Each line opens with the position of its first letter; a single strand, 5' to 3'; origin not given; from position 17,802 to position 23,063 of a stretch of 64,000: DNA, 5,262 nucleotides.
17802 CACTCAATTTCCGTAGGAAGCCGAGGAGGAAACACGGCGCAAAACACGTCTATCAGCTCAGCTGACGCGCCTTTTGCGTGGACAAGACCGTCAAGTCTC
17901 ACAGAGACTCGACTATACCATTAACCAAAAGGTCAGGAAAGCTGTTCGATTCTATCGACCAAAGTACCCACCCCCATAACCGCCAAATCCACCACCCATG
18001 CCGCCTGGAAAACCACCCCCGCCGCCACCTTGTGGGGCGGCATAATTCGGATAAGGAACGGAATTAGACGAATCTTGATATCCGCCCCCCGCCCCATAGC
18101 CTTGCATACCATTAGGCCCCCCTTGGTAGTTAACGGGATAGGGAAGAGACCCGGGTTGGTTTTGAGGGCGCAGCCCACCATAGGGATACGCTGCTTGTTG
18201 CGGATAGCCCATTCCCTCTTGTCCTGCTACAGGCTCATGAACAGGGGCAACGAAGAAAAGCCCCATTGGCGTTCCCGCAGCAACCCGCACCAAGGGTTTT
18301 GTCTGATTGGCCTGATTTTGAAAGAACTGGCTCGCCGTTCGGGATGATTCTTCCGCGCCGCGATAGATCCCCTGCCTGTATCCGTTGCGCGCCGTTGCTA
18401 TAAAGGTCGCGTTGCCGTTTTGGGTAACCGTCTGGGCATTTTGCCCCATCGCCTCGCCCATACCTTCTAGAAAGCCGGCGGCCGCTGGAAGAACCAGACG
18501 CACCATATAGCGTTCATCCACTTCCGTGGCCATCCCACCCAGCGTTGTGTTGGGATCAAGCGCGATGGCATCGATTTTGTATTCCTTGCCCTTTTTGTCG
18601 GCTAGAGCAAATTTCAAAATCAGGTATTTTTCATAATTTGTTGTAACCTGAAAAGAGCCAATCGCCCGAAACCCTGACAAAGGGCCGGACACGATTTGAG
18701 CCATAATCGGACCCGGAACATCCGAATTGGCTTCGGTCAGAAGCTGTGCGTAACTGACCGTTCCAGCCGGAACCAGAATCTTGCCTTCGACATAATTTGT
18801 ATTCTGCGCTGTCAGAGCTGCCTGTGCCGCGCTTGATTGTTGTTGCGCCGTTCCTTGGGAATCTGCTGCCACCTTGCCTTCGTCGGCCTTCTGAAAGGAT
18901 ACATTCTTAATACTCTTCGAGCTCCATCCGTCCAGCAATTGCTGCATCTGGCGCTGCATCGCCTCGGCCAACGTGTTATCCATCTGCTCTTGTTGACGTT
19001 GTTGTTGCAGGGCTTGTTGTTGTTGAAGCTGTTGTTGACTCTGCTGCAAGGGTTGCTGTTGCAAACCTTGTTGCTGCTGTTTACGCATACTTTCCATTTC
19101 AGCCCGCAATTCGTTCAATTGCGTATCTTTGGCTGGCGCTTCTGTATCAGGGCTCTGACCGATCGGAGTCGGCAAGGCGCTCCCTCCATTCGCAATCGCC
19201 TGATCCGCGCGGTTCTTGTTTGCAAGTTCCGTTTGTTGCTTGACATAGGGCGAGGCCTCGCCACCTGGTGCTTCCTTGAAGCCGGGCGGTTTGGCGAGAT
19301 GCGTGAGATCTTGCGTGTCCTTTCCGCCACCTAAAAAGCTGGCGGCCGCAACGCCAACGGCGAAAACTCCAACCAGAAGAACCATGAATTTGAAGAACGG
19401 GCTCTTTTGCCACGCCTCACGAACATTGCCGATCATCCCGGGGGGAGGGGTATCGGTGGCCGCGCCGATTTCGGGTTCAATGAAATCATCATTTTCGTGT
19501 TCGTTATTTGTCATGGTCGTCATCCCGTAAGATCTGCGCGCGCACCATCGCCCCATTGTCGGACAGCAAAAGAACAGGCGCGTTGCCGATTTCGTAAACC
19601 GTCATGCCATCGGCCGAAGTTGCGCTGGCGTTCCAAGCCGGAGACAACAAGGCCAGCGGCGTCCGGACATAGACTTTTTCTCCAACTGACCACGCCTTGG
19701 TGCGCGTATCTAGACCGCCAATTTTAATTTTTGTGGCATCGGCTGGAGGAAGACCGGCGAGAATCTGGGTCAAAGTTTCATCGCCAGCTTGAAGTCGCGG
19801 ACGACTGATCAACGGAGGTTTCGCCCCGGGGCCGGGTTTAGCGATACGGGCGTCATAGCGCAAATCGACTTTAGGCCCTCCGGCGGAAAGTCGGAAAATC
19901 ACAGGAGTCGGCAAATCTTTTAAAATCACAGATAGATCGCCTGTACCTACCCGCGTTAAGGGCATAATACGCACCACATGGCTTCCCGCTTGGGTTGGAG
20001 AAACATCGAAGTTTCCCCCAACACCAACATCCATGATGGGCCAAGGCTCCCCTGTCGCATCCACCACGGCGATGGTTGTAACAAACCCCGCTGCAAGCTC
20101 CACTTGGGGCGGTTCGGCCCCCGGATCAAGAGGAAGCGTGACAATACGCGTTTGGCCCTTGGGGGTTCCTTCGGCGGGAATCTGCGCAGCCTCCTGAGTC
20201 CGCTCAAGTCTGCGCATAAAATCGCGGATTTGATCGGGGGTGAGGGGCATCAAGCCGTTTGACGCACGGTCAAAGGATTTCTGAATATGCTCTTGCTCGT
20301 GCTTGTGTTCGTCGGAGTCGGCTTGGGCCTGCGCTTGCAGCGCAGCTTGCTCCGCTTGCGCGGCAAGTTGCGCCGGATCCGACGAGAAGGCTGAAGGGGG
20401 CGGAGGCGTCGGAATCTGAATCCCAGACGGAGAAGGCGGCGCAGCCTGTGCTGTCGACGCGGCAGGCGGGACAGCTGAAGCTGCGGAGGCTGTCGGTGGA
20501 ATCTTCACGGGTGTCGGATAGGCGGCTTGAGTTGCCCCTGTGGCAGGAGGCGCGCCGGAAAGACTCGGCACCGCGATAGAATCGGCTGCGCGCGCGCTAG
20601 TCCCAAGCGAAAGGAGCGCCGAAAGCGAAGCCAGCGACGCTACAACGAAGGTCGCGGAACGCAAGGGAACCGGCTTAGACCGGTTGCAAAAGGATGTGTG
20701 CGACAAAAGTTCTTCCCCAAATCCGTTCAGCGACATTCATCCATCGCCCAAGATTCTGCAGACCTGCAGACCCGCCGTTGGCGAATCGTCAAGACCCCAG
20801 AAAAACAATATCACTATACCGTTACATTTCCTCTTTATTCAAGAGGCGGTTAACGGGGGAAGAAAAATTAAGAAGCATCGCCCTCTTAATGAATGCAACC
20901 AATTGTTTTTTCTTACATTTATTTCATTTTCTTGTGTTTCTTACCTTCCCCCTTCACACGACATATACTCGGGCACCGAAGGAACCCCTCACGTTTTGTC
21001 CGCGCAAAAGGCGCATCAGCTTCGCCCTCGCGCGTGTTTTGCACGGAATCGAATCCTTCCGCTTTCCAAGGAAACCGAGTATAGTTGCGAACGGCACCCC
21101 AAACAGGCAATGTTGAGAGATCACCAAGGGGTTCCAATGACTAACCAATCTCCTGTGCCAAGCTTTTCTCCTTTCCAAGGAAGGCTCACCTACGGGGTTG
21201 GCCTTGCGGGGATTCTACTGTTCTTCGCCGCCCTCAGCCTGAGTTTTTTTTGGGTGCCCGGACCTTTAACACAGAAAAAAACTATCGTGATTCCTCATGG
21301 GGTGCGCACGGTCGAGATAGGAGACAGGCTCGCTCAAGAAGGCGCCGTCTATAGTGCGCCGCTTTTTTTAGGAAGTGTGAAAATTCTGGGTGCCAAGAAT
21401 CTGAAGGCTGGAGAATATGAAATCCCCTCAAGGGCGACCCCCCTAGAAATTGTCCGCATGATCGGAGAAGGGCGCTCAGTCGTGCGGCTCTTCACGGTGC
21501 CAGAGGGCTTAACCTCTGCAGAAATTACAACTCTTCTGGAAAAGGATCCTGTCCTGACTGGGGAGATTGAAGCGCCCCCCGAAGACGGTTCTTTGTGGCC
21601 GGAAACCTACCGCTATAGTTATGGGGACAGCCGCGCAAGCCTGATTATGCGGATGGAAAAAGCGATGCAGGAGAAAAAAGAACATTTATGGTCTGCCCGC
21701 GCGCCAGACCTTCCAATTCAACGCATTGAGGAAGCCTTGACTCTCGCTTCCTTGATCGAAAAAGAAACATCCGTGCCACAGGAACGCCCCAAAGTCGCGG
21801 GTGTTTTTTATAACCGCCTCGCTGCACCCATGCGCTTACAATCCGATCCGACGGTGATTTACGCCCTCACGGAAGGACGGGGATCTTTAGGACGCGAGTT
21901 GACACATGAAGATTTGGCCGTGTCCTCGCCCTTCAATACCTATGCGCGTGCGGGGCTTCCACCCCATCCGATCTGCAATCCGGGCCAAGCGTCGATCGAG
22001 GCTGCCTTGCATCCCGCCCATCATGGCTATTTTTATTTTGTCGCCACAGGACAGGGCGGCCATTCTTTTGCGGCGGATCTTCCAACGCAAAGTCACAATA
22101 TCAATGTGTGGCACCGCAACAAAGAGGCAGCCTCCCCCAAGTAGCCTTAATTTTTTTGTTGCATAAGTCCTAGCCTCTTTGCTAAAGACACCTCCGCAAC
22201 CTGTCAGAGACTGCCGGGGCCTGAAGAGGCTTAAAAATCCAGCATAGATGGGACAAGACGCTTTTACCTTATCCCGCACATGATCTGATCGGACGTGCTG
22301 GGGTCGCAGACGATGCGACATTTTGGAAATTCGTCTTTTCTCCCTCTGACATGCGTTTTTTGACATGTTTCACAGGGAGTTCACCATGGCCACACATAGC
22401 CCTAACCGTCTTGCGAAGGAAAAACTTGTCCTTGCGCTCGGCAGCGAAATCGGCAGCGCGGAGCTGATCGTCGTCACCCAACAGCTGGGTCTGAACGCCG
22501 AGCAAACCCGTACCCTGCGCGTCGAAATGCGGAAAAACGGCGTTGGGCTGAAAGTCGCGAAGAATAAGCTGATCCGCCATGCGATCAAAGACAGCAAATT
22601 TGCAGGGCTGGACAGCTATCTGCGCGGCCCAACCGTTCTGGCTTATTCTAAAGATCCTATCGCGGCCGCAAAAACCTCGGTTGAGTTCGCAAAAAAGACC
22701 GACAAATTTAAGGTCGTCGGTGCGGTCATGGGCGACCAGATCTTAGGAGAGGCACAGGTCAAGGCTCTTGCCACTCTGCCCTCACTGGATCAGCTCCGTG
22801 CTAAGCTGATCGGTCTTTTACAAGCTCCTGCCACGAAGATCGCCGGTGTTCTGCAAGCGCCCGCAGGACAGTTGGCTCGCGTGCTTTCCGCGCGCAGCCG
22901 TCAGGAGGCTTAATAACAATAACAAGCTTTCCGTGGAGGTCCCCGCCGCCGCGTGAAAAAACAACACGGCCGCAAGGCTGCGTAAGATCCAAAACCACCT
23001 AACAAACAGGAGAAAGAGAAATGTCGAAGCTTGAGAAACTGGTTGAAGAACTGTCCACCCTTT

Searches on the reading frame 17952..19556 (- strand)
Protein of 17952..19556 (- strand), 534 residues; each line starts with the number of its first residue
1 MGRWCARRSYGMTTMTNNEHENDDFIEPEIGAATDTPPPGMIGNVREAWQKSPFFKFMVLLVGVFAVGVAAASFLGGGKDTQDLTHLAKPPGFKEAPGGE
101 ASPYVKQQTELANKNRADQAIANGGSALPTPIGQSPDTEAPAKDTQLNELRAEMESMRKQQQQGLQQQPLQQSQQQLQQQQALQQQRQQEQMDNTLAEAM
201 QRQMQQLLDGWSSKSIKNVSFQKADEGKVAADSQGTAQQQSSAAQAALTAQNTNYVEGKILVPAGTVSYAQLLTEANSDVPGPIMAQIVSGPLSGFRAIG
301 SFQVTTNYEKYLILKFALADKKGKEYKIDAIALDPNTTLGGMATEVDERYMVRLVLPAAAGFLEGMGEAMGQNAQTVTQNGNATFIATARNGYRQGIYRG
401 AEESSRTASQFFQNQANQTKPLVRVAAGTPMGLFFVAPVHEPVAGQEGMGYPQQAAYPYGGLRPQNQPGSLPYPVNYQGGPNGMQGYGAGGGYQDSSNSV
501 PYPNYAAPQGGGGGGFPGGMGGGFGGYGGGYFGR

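Call 59: search_protein_families(library=pfam, proteins=[window:17952-19556:-], max_evalue=0.00001)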
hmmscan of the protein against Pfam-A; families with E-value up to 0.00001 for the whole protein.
window:17952-19556:- (534 aa): 1 family
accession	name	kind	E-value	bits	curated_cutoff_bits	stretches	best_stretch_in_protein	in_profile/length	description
PF03743.19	TrbI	-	2.2e-11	44.4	35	1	262-435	2-182/188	Bacterial conjugation TrbI-like protein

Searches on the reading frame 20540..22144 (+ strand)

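Call 60: search_protein_families(library=pfam, proteins=[window:20540-22144:+], max_evalue=0.00001)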
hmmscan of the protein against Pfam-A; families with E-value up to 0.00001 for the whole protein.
window:20540-22144:+ (534 aa): 1 family
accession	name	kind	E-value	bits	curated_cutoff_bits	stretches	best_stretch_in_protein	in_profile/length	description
PF02618.21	YceG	-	1.2e-73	248.4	32.4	1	249-521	1-273/275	YceG-like family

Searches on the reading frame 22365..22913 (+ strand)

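Call 60: search_protein_families(library=pfam, proteins=[window:22365-22913:+], max_evalue=0.00001)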
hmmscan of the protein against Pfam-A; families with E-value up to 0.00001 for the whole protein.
window:22365-22913:+ (182 aa): 1 family
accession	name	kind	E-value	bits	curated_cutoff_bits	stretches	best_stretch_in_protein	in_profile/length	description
PF00466.25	Ribosomal_L10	-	3.3e-20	72.4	22.8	1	14-110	2-100/100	Ribosomal protein L10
